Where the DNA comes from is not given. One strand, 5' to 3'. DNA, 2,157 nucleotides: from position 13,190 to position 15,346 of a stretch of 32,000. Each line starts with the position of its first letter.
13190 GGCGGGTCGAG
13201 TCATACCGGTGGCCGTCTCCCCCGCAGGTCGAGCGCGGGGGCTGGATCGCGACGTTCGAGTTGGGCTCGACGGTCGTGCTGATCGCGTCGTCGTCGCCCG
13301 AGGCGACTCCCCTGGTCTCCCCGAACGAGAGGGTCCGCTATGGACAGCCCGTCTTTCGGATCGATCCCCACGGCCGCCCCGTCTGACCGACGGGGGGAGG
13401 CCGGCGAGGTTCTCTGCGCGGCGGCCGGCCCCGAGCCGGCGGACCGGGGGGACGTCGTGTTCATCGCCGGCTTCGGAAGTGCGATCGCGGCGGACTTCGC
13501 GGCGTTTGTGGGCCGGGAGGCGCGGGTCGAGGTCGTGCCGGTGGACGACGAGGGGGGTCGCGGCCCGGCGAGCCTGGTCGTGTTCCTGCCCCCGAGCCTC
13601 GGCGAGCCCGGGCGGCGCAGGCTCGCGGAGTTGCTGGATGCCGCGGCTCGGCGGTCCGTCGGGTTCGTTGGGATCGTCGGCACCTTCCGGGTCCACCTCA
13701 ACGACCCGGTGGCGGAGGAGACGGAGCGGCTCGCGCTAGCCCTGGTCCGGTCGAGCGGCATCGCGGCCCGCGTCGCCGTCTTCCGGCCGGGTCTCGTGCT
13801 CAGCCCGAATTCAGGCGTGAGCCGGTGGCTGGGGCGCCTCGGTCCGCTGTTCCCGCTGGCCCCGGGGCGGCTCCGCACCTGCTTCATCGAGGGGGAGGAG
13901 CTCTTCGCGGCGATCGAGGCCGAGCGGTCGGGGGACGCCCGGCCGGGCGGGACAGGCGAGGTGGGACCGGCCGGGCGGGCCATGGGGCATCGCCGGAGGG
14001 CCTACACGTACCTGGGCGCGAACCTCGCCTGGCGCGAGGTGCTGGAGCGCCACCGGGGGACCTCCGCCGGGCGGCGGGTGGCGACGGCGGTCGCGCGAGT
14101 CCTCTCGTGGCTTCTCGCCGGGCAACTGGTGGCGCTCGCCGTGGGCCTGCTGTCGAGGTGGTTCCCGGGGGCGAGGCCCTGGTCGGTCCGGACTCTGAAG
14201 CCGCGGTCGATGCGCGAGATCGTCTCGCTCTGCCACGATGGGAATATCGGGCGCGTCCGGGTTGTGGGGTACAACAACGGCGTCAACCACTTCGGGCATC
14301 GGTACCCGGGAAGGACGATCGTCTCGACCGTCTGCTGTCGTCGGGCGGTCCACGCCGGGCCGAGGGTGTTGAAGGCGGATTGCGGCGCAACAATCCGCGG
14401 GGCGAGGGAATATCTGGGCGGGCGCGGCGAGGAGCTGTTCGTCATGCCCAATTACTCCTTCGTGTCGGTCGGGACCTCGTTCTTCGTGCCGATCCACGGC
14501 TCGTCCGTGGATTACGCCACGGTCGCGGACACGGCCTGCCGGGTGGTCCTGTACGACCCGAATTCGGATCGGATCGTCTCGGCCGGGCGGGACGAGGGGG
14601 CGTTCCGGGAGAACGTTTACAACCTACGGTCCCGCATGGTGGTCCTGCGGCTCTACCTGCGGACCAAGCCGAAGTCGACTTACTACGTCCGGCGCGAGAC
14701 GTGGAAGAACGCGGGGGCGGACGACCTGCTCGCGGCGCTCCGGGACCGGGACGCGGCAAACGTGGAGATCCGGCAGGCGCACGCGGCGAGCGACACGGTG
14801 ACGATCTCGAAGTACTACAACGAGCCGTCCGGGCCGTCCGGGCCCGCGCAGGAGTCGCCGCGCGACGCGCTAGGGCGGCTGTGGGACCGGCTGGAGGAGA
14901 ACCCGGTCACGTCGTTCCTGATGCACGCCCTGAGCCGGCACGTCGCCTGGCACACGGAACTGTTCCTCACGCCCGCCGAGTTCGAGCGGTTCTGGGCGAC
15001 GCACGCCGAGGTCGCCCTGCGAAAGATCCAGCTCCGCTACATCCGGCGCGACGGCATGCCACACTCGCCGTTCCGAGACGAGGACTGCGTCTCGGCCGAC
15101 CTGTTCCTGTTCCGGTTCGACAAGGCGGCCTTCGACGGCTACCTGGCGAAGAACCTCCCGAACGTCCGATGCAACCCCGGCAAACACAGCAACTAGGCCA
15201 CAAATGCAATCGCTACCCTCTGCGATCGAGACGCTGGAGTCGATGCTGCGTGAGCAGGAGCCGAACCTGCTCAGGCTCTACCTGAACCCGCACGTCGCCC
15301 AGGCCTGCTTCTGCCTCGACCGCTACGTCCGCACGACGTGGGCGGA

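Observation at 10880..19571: Tightly coupled seven-gene cluster around a PSD-type pyruvoyl decarboxylase: candidate undescribed membrane-lipid / head-group pathway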

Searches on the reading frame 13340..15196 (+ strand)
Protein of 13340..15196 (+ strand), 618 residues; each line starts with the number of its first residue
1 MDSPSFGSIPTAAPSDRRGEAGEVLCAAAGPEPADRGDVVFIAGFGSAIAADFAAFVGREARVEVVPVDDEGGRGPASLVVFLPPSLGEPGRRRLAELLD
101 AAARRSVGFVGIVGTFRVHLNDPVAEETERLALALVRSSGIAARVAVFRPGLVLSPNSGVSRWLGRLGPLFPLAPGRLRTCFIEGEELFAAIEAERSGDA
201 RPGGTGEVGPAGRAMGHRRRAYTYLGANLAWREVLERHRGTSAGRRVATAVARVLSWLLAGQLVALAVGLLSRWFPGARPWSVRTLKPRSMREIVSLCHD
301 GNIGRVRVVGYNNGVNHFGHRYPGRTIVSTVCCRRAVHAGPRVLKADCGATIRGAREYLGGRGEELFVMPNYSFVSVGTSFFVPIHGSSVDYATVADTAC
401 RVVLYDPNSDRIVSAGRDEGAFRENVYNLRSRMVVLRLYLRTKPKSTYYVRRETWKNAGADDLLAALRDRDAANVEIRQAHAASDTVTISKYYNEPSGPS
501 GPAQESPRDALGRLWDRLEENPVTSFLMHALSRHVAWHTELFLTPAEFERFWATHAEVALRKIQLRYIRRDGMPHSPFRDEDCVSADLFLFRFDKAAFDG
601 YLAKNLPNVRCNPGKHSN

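Call 3: search_protein_families(library=pfam, proteins=[window:13340-15196:+], max_evalue=0.01)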
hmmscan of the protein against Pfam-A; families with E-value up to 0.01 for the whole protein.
window:13340-15196:+ (618 aa): 0 families

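Call 4: search_protein_families(library=ncbifam, proteins=[window:13340-15196:+], max_evalue=0.01)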
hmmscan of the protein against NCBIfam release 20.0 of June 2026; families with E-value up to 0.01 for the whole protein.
window:13340-15196:+ (618 aa): 0 families

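Call 10: find_homologous_proteins(query=window:13340-15193:+, max_evalue=0.001)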
Query window:13340-15193:+ (618 aa): 293 proteins with E <= 0.001 among 8000 candidates; the best 120 are listed.
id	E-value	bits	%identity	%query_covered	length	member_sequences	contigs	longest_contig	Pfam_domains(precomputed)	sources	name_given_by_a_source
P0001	0.0e+0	1336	96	100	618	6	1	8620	-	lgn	-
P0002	0.0e+0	1131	82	100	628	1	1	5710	-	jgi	jgi:hypothetical protein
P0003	0.0e+0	1096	88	89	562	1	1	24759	-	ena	-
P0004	1.2e-285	967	70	100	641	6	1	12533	-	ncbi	-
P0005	2.8e-273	926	66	100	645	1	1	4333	-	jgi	jgi:hypothetical protein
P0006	2.9e-271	920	68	95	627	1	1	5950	-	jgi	jgi:hypothetical protein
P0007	6.2e-264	895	69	100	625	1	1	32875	-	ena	-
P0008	1.9e-260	884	66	98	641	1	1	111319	-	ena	-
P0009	2.6e-260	883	69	95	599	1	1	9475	-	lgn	-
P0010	1.2e-258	878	66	100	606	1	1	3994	-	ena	-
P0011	2.2e-257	874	76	83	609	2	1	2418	-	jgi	jgi:hypothetical protein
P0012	9.7e-257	872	68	95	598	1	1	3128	-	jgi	-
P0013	2.7e-255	867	67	96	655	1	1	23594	-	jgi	jgi:hypothetical protein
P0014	2.7e-254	864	65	100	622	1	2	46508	-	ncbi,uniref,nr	ncbi:hypothetical protein [Paludisphaera rhizosphaerae]|uniref:hypothetical protein n=1 Tax=Paludisp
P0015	1.6e-252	858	65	100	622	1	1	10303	-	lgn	-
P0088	2.9e-192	659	52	94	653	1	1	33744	PF01565.29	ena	-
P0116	1.1e-180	620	51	99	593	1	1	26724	PF01565.29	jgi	jgi:hypothetical protein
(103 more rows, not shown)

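Call 12: find_related_loci(query=A1, collection=genome_contigs, flank=10000)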
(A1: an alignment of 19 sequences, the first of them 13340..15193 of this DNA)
Query A1 (618 aa) in genome_contigs; peptide patterns used: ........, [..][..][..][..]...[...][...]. (x = any residue, [..] = any of these).
86 stretches matched a pattern; 37 encode a relative of the query (tblastn E <= 1e-3); 35 distinct loci.
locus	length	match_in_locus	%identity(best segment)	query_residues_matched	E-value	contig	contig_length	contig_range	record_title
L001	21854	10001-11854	96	1-618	0e+0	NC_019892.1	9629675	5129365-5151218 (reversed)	Singulisphaera acidiphila DSM 18658, complete sequence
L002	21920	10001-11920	60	1-618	0e+0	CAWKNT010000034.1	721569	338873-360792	MAG: uncultured Isosphaeraceae bacterium isolate MFD04434.bin.2.10 genome assembly, contig: contig_4387, whole genome sh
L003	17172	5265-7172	60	1-618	0e+0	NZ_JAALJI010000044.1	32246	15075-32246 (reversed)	Paludisphaera soli strain JC670 44, whole genome shotgun sequence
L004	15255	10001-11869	59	1-618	0e+0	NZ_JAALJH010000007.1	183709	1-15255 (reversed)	Aquisphaera insulae strain JC669 7, whole genome shotgun sequence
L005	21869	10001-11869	59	1-618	0e+0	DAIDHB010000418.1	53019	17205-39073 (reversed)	MAG TPA_asm: Planctomycetales bacterium isolate clean336 k141_369163, whole genome shotgun sequence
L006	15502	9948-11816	58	1-618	0e+0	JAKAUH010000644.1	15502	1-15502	MAG: Planctomycetota bacterium isolate YP3.bin26 NODE_4691_length_15502_cov_1.25665, whole genome shotgun sequence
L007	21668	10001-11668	59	40-618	0e+0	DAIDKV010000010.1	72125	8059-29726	MAG TPA_asm: Planctomycetales bacterium isolate clean412 k141_1152638, whole genome shotgun sequence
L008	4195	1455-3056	61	75-618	0e+0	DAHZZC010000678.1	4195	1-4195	MAG TPA_asm: Planctomycetales bacterium isolate clean5766 k141_1662490, whole genome shotgun sequence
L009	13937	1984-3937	62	1-618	0e+0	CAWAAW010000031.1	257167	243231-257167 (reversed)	MAG: uncultured Planctomycetota bacterium isolate MFD01716.bin.2.43 genome assembly, contig: contig_25658, whole genome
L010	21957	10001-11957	58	1-618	0e+0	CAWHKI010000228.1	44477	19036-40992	MAG: uncultured Isosphaeraceae bacterium isolate MFD04752.bin.2.61 genome assembly, contig: contig_40221, whole genome s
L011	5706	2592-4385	51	28-617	0e+0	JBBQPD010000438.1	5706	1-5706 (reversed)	MAG: Gemmatales bacterium isolate Co_metawrap_129 Cmw_129_k141_29163651_length_5706_cov_9.9935, whole genome shotgun seq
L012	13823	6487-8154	60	40-618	0e+0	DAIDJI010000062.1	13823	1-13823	MAG TPA_asm: Planctomycetales bacterium isolate clean381 NODE_62_length_13823_cov_3.312891, whole genome shotgun sequenc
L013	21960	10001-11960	61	1-618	0e+0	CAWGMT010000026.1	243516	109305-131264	MAG: uncultured Isosphaeraceae bacterium isolate MFD09567.bin.2.2 genome assembly, contig: contig_76758, whole genome sh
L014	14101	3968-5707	47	40-618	2e-169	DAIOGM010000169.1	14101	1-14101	MAG TPA_asm: Gemmataceae bacterium isolate CTOTU25972 NODE_1181_length_14101_cov_4.436138, whole genome shotgun sequence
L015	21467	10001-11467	50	110-617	2e-163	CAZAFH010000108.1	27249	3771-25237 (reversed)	MAG TPA_asm: uncultured Singulisphaera sp. isolate SRP262948_co1_160 genome assembly, contig: NODE_1619_length_27249_cov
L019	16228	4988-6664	40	42-618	7e-144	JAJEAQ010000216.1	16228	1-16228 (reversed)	MAG: Trichodesmium sp. jk18x7bins.61 k141_1775412, whole genome shotgun sequence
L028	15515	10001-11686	36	39-616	3e-122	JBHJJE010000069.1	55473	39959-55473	MAG: Mastigocoleus sp. isolate pac_S11C2856_1 S11Ck141_959299, whole genome shotgun sequence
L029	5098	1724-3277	38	79-616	8e-123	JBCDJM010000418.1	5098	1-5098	MAG: Cyanobacteria bacterium P01_H01_bin.35 k141_867345_length_5098_cov_39.2148, whole genome shotgun sequence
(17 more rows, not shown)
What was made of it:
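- The cluster is part of the conserved core of whole planctomycete families rather than patchy like a typical natural-product cluster (call 12).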

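Call 16: search_protein_families(library=pfam, proteins=[L028:4491-6779:+, L028:6873-7685:+, L028:7833-9062:+, L029:36-677:+, L019:91-1080:+, L019:10146-11429:+, L019:11452-12123:+, L019:13440-16097:-, L028:3106-4077:-, L028:14743-15246:+], max_evalue=0.01)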
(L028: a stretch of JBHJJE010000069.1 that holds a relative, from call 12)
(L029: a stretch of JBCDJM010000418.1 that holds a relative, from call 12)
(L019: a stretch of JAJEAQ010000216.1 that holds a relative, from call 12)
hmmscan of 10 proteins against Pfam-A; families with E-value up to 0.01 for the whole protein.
L028:4491-6779:+ (762 aa): 8 families
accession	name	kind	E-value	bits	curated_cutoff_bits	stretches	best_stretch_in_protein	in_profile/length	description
PF00155.27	Aminotran_1_2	-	2.7e-45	155.5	19.7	1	411-752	2-358/361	Aminotransferase class I and II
PF00975.26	Thioesterase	-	2.7e-42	146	26.4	1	23-242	2-220/226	Thioesterase domain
PF00550.31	PP-binding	-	1.8e-12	47.7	20.8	1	271-336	2-67/67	Phosphopantetheine attachment site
PF00266.25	Aminotran_5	-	8.8e-06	25.4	21.5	1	455-583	43-181/371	Aminotransferase class-V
PF23297.2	ACP_SdgA_C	-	9.2e-06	26.1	27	1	266-345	9-88/95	Highly reducing polyketide synthase sdgA, C-terminal ACP domain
PF01053.26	Cys_Met_Meta_PP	-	1.2e-05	24.5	27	1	454-585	51-181/381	Cys/Met metabolism PLP-dependent enzyme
PF12697.13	Abhydrolase_6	-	0.00036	21.7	26.3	1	29-127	5-94/217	Alpha/beta hydrolase family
PF01212.27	Beta_elim_lyase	-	0.00063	19.6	27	1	452-675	29-260/288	Beta-eliminating lyase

L028:6873-7685:+ (270 aa): 3 families
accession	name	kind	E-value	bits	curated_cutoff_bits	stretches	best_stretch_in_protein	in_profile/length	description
PF00106.31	adh_short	-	3e-49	167.6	26.6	1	6-200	1-191/195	short chain dehydrogenase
PF13561.12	adh_short_C2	-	2e-29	103.3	27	1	15-198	6-183/236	Enoyl-(Acyl carrier protein) reductase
PF08659.16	KR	-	8.3e-12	45.8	22.6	1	9-174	4-165/180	KR domain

L028:7833-9062:+ (409 aa): 5 families
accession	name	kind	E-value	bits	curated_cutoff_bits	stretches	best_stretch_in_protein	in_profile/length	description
PF00534.26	Glycos_transf_1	-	4.1e-24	85.5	26.4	1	228-378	17-168/172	Glycosyl transferases group 1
PF13692.12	Glyco_trans_1_4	-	3.5e-18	66.7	27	1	228-367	3-141/142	Glycosyl transferases group 1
PF13439.12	Glyco_transf_4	-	2.6e-08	34.5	28.5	1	15-190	2-156/170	Glycosyltransferase Family 4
PF13579.12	Glyco_trans_4_4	-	3.7e-05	24.6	29.7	1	63-194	42-153/158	Glycosyl transferase 4-like domain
PF20706.3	GT4-conflict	-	0.0037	16.7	26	0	292-332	271-311/385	Family 4 Glycosyltransferase in conflict systems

L029:36-677:+ (213 aa): 1 family
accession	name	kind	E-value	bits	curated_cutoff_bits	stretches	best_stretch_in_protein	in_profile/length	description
PF07690.21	MFS_1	-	0.00042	19.8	33.4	1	6-132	211-340/347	Major Facilitator Superfamily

L019:91-1080:+ (329 aa): 7 families
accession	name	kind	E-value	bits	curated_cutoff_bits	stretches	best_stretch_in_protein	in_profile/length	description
PF00534.26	Glycos_transf_1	-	1.7e-35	122.6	26.4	1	154-304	12-171/172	Glycosyl transferases group 1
PF13692.12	Glyco_trans_1_4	-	7.2e-29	101.3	27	1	159-282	3-133/142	Glycosyl transferases group 1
PF13439.12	Glyco_transf_4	-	1.9e-17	64.3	28.5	1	10-135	41-169/170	Glycosyltransferase Family 4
PF13579.12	Glyco_trans_4_4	-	3.5e-08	34.4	29.7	1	17-126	45-151/158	Glycosyl transferase 4-like domain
PF13524.12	Glyco_trans_1_2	-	4.1e-07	30.5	25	1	174-306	5-129/144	Glycosyl transferase-like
PF20706.3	GT4-conflict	-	1.8e-06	27.7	26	1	217-301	273-350/385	Family 4 Glycosyltransferase in conflict systems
PF22772.2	WsaF_C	-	0.0063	16.8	27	0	174-257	22-106/133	WsaF, C-terminal domain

L019:10146-11429:+ (427 aa): 2 families
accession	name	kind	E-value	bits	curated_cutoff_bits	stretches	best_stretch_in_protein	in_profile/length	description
PF07690.21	MFS_1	-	5.3e-30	104.9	33.4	1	7-348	1-341/347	Major Facilitator Superfamily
PF05977.19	MFS_3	-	1.7e-14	53.6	27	1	3-350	11-356/524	Transmembrane secretion effector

L019:11452-12123:+ (223 aa): 5 families
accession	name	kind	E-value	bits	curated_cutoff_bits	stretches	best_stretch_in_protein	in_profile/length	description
PF12710.13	HAD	-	2.8e-37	129.4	27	1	8-194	1-189/189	haloacid dehalogenase-like hydrolase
PF00702.32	Hydrolase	-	9.3e-13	49.4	26.4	1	7-197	3-191/191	haloacid dehalogenase-like hydrolase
PF08282.18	Hydrolase_3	-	2.4e-12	47.6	20.9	1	158-208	184-235/255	haloacid dehalogenase-like hydrolase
PF24694.1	LNS2_PITM1-3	-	0.0002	21.8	27.7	1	91-197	18-114/124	PITM 1-3, LNS2 domain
PF05116.19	S6PP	-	0.0012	19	20.3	1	158-208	162-212/247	Sucrose-6F-phosphate phosphohydrolase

L019:13440-16097:- (885 aa): 4 families
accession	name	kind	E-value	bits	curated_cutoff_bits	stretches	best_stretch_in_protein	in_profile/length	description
PF25137.1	ADH_Fe_C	-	1.1e-54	185.5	27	1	644-858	1-194/194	Fe-containing alcohol dehydrogenase family, C-terminal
PF00465.25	Fe-ADH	-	1e-46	159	31.3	1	456-633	1-168/168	Iron-containing alcohol dehydrogenase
PF00171.27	Aldedh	-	1.4e-25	90.2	23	1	5-272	27-295/461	Aldehyde dehydrogenase family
PF13685.12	Fe-ADH_2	-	1.6e-07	31.9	28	1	466-552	10-93/149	Iron-containing alcohol dehydrogenase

L028:3106-4077:- (323 aa): 1 family
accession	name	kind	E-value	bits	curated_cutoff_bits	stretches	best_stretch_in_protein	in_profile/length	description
PF00487.30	FA_desaturase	-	2e-18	67.5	29.7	1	69-297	9-238/253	Fatty acid desaturase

L028:14743-15246:+ (167 aa): 0 families

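Call 27: predict_structure(alignment_id=A1)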
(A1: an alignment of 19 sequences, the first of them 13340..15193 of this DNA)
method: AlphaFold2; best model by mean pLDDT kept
length: 618 residues; sequences in the alignment: 19
mean_pLDDT: 75.2   pTM: 0.74
mean pLDDT of the five models: 75.2, 74.8, 73.9, 70.9, 64.6
residues with pLDDT >= 90: 188; 70-90: 239; 50-70: 82; < 50: 109
segments of 3 or more residues with pLDDT < 50: 1-36, 67-72, 200-210, 312-317, 370-380, 382-393, 502-521, 615-618
pLDDT, mean of each block of 10 residues (from residue 1): 27 28 27 49 89 87 48 67 92 92 86 95 94 92 92 93 93 88 95 80 37 76 92 93 94 91 87 88 88 91 84 50 81 84 83 72 68 43 41 57 89 88 78 85 70 87 85 71 80 63 44 46 53 66 92 89 75 70 83 88 92 52
secondary structure, 60 per line:
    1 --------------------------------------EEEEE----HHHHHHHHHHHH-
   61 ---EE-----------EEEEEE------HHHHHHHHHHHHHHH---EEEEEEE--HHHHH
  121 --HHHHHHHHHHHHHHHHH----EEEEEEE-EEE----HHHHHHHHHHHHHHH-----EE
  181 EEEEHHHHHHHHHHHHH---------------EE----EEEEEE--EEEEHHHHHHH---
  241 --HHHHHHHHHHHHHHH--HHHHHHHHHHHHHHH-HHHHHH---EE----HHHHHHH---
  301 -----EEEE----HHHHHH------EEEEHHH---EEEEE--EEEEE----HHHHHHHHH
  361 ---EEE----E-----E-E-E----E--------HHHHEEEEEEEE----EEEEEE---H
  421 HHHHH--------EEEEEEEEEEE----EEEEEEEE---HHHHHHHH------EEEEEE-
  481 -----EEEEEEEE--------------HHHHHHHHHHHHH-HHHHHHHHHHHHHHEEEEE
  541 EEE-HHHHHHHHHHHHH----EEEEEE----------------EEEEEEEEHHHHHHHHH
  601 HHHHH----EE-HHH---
elements in order: E39-43 H48-59 E77-82 H89-103 E107-113 H116-120 H123-139 E144-150 E152-154 H159-173 E179-184 H185-197 E219-224 E227-230 H231-237 H243-257 H260-274 H276-281 H291-297 E306-309 H314-319 E326-329 E336-340 E343-347 H352-360 E364-366 H395-398 E399-406 E411-416 H420-425 E434-444 E449-456 H460-467 E474-479 E486-493 H508-520 H522-535 E536-543 H545-557 E562-567 E584-591 H592-605
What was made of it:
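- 13340..15196 (+): ORF3, three parts. Residues ~39-230 form a degenerate extended-SDR-like domain. Residues ~243-281 form two hydrophobic helices. Residues ~290-618 form a VAO/PCMH-fold flavoenzyme domain resembling DprE1, aldonolactone oxidase and alditol oxidase. AlphaFold model has pLDDT 75 (call 27).
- On VAO/PCMH flavoenzymes (DprE1, aldonolactone oxidase, alditol oxidase group): The model has pLDDT 75 (call 27).
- ORF3 has hydrophobic helices (call 27).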

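Call 31: fold_search(model_id=the predicted structure, library=pdb)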
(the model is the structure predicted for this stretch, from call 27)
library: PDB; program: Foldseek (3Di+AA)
matches with E <= 10: 1150; with E <= 0.001: 157
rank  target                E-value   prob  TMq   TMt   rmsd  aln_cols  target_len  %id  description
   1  8qnb                  2.9e-12  1.00  0.38  0.48   8.5       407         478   16  Crystal structure of ancestral L-galactono-1,4-lactone dehydrogenase: in complex with L-galactono-1,4-lactone (released 2024-05-01)
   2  8qnc                  3.8e-12  1.00  0.37  0.46   8.9       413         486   15  Crystal structure of ancestral L-galactono-1,4-lactone dehydrogenase: A113G variant (released 2024-05-01)
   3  8qmy_A                1.0e-11  1.00  0.40  0.51   8.1       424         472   15  Crystal structure of ancestral L-galactono-1,4-lactone dehydrogenase (released 2024-05-01)
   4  8qmy_B                1.0e-11  1.00  0.37  0.47   8.4       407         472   15  Crystal structure of ancestral L-galactono-1,4-lactone dehydrogenase (released 2024-05-01)
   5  8qnr                  7.5e-11  1.00  0.36  0.46   8.4       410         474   16  Crystal structure of ancestral L-galactono-1,4-lactone dehydrogenase: G413N variant in complex with L-gulono-1,4-lactone (released 2024-05-01)
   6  8qmy_C                1.1e-10  1.00  0.39  0.50   8.0       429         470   15  Crystal structure of ancestral L-galactono-1,4-lactone dehydrogenase (released 2024-05-01)
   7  6hfw_A                1.1e-10  1.00  0.38  0.53   9.9       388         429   14  Mycobacterium tuberculosis DprE1 in complex with CMP1 (released 2018-09-19)
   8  5oeq_B                1.4e-10  1.00  0.40  0.57   8.6       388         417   14  Mycobacterium tuberculosis DprE1 in complex with inhibitor TCA020 (released 2018-05-16)
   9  5oel_A                1.4e-10  1.00  0.40  0.52   9.2       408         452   15  Mycobacterium tuberculosis DprE1 mutant Y314C in complex with TCA1 (released 2018-05-16)
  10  7sml                  2.3e-10  1.00  0.36  0.46   8.5       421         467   12  Crystal Structure of L-GALACTONO-1,4-LACTONE DEHYDROGENASE de Myrciaria dubia (released 2022-11-02)
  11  6hfv_A                2.6e-10  1.00  0.39  0.54   9.7       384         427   14  Mycobacterium tuberculosis DprE1 in complex with CMP2 (released 2018-09-19)
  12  2vft                  3.1e-10  1.00  0.38  0.54   6.3       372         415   17  Alditol Oxidase from Streptomyces coelicolor A3(2): Complex with Sorbitol (released 2008-01-08)
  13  2vfs                  3.3e-10  1.00  0.38  0.55   6.7       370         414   18  Alditol Oxidase from Streptomyces coelicolor A3(2): Complex with Xylitol (released 2008-01-08)
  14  4p8c_A                3.3e-10  1.00  0.39  0.52   9.5       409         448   13  Crystal structure of M. tuberculosis DprE1 in complex with the non-covalent inhibitor QN127 (released 2014-12-10)
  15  6hf3_A                3.6e-10  1.00  0.40  0.56   9.2       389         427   15  M tuberculosis DprE1 in complex with a covalently bound nitrobenzothiazinone (released 2018-08-29)
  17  2vfr                  4.8e-10  1.00  0.39  0.56   6.3       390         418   17  Alditol Oxidase from Streptomyces coelicolor A3(2): Native Enzyme (released 2008-01-08)
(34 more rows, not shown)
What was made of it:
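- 13340..15196 (+): Foldseek against PDB finds L-galactono-1,4-lactone DH 8qnb (3e-12), DprE1, alditol oxidase and D-LDH (call 31).
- On VAO/PCMH flavoenzymes (DprE1, aldonolactone oxidase, alditol oxidase group): Foldseek gives probability 1.0 and E 3e-12 to 1e-9 against 8qnb, DprE1 and 2vfr over ~370-430 columns (call 31).
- ORF3's flavin domain matches aldonolactone dehydrogenase, DprE1 and alditol oxidase (call 31). D-lactate dehydrogenase, a 2-hydroxy-acid dehydrogenase, is among ORF3's fold matches (call 31). ORF3's best analogue among lipid-linked systems is DprE1 (call 31).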
